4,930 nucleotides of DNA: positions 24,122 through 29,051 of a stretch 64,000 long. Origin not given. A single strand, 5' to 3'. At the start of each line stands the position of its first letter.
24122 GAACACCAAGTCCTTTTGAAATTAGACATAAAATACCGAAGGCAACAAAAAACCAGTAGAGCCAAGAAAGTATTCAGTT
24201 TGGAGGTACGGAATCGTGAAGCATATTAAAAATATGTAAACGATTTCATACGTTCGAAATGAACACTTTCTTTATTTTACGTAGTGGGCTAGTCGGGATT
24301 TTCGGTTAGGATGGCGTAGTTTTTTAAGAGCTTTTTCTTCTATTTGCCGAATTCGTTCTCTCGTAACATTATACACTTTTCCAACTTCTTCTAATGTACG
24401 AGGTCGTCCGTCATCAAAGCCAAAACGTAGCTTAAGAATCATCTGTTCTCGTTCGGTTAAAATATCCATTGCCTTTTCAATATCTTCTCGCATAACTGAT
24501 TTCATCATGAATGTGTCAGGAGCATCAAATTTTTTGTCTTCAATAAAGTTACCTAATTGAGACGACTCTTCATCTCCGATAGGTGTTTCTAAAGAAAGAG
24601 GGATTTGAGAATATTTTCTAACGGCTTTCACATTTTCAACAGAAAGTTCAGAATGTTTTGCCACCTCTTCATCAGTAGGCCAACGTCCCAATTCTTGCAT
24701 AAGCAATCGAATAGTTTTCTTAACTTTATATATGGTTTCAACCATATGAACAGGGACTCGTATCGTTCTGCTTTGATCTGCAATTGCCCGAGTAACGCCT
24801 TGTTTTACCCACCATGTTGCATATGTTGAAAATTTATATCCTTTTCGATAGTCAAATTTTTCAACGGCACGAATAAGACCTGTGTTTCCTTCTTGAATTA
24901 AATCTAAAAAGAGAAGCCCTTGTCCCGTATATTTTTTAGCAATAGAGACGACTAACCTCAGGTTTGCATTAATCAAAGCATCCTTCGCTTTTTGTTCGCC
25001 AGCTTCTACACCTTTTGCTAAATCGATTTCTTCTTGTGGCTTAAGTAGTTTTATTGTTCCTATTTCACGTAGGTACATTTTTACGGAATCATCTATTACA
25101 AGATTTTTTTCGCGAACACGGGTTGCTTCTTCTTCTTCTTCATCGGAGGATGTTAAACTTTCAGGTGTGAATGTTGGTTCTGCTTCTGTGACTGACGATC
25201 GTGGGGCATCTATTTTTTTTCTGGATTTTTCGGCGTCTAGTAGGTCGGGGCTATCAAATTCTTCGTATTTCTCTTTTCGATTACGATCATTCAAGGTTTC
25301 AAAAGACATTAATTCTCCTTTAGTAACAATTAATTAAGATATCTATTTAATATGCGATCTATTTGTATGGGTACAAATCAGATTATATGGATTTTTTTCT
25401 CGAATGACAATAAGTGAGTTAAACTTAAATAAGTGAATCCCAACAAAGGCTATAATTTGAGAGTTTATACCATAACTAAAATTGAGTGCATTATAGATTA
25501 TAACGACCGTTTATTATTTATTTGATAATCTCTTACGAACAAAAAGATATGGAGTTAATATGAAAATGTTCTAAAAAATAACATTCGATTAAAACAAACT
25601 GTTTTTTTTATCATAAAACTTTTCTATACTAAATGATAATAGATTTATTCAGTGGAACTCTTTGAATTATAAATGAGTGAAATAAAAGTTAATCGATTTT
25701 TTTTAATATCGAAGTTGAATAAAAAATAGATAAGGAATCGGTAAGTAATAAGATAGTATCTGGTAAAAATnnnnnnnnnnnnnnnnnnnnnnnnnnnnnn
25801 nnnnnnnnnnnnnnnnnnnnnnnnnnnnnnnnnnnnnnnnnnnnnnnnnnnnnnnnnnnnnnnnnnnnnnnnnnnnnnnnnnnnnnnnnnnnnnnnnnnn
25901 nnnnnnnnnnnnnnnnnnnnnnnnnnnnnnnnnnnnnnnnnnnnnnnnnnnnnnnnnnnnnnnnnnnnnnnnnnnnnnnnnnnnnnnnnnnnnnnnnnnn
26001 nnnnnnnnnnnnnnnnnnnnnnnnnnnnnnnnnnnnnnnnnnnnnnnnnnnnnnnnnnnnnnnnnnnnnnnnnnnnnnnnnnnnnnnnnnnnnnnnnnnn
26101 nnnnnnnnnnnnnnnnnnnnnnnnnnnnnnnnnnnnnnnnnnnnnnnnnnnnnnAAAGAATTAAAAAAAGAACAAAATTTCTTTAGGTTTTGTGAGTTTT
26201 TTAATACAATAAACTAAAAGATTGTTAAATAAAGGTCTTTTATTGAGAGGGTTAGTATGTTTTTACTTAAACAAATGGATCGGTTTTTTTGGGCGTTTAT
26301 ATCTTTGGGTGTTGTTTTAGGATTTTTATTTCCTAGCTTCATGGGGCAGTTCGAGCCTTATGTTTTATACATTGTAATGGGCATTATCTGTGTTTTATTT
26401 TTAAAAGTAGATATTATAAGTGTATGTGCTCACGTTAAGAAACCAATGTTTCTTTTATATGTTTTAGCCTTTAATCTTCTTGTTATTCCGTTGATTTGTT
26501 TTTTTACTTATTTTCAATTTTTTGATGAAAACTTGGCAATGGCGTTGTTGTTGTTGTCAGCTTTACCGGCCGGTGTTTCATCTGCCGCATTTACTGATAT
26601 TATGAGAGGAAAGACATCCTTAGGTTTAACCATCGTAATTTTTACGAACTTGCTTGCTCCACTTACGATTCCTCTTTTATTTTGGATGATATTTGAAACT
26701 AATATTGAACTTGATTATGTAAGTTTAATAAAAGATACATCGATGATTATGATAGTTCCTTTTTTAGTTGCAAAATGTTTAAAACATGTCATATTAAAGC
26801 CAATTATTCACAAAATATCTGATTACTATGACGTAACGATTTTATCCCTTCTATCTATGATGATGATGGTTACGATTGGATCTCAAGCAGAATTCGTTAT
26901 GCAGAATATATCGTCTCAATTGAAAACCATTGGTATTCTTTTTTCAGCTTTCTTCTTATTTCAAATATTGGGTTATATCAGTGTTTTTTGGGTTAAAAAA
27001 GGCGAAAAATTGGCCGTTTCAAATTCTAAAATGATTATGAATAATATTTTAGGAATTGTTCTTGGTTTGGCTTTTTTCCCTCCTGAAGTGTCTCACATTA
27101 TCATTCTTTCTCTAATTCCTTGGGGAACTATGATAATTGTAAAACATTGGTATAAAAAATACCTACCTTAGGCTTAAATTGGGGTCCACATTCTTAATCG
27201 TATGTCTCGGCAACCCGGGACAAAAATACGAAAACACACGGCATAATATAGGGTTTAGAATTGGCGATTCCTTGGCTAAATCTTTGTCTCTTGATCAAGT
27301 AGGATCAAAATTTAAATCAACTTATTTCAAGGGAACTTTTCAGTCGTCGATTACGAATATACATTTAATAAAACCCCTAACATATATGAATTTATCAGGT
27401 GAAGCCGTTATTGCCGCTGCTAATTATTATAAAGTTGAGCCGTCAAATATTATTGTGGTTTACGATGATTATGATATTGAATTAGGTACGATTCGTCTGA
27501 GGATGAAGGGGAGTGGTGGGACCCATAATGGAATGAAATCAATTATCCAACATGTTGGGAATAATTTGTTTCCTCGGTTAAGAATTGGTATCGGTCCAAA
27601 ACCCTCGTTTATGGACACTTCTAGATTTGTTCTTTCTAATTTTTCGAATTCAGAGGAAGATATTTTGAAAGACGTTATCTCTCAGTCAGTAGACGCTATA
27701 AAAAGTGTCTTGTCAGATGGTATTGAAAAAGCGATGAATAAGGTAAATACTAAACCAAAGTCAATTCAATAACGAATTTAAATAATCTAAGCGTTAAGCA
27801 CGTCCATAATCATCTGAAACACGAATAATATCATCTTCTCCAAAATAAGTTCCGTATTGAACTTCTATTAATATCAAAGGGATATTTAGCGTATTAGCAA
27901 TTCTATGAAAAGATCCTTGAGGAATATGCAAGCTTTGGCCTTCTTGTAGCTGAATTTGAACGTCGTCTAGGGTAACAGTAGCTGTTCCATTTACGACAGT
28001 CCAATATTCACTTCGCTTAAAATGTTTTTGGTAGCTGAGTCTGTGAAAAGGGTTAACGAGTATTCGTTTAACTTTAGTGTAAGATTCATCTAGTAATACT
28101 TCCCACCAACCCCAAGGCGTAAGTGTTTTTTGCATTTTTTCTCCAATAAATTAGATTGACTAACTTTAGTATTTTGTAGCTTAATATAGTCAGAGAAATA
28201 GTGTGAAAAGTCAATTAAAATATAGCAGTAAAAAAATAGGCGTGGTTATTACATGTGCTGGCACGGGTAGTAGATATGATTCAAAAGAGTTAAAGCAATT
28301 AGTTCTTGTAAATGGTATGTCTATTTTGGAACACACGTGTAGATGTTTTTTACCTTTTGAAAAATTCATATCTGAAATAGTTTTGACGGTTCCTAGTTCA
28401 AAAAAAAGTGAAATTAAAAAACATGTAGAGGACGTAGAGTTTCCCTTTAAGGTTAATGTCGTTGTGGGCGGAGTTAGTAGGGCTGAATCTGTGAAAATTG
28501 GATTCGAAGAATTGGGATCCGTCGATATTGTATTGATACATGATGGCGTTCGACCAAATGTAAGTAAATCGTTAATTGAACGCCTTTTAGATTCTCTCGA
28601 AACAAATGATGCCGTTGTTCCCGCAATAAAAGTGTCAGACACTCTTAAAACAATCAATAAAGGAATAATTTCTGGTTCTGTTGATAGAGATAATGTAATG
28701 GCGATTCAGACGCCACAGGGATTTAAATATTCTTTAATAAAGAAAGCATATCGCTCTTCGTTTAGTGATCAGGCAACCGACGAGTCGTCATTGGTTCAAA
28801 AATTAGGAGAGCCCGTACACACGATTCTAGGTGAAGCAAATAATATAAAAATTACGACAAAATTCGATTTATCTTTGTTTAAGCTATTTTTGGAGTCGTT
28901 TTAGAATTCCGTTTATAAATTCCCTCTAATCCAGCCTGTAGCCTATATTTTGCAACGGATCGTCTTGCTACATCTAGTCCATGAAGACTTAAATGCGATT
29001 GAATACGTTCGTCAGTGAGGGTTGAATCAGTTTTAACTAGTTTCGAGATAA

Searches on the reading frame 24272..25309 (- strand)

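Call 10: search_protein_families(library=pfam, proteins=[window:24272-25309:-], max_evalue=0.001)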
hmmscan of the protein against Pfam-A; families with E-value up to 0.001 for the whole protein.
window:24272-25309:- (345 aa): 4 families
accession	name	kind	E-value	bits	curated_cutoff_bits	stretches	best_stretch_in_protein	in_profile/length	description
PF04539.22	Sigma70_r3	-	3.5e-22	78.7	25.3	1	191-264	1-74/78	Sigma-70 region 3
PF04542.20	Sigma70_r2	-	6.7e-22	77.5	24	1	112-182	1-71/71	Sigma-70 region 2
PF04545.22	Sigma70_r4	-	1.2e-20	73.2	24.1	1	280-333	1-50/50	Sigma-70, region 4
PF00140.25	Sigma70_r1_2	-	1.5e-13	50.9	22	1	74-106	1-33/34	Sigma-70 factor, region 1.2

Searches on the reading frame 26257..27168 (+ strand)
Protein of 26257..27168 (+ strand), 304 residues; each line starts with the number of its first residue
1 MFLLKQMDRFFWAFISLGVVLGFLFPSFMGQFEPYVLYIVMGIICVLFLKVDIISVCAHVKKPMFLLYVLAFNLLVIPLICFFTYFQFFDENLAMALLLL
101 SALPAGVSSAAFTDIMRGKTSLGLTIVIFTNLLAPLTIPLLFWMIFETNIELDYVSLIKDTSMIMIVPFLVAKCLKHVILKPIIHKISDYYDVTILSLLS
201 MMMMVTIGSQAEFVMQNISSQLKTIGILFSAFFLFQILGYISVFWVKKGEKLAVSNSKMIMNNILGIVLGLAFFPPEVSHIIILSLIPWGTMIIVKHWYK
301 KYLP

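Call 10: search_protein_families(library=pfam, proteins=[window:26257-27168:+], max_evalue=0.001)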
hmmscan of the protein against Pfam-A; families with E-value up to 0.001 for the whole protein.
window:26257-27168:+ (304 aa): 1 family
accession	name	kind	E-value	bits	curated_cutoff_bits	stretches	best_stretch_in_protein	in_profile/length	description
PF01758.21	SBF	-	1.5e-15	57.8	24.3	1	43-215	7-189/191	Sodium Bile acid symporter family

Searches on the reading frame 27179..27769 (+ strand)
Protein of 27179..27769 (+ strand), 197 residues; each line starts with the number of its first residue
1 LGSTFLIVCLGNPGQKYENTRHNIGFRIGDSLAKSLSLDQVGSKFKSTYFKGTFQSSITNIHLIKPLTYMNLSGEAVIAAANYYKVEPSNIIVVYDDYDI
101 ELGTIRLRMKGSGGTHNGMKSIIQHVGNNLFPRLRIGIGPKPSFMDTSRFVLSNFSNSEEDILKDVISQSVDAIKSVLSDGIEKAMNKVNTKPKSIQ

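Call 10: search_protein_families(library=pfam, proteins=[window:27179-27769:+], max_evalue=0.001)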
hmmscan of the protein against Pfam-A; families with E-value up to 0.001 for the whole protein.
window:27179-27769:+ (197 aa): 1 family
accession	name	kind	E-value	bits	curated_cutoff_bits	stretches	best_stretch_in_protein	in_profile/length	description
PF01195.25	Pept_tRNA_hydro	-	1.4e-65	221.1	27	1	6-190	1-183/183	Peptidyl-tRNA hydrolase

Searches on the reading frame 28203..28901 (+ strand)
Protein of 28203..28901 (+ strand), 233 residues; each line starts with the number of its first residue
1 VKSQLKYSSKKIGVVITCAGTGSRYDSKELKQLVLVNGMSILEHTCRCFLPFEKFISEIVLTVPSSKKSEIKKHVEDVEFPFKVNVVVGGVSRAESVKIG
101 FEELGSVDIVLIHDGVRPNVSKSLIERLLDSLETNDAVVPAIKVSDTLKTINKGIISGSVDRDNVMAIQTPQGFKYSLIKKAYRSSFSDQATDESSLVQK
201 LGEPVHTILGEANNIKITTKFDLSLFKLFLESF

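Call 12: search_protein_families(library=pfam, proteins=[window:28203-28901:+], max_evalue=0.001)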
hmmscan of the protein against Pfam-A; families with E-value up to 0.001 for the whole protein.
window:28203-28901:+ (233 aa): 2 families
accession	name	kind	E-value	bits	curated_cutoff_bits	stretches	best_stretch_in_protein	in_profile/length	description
PF01128.25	IspD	-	2.7e-49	168.3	27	1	13-231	2-220/221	2-C-methyl-D-erythritol 4-phosphate cytidylyltransferase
PF12804.13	NTP_transf_3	-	1.6e-07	32.1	27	1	14-142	1-123/160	MobA-like NTP transferase domain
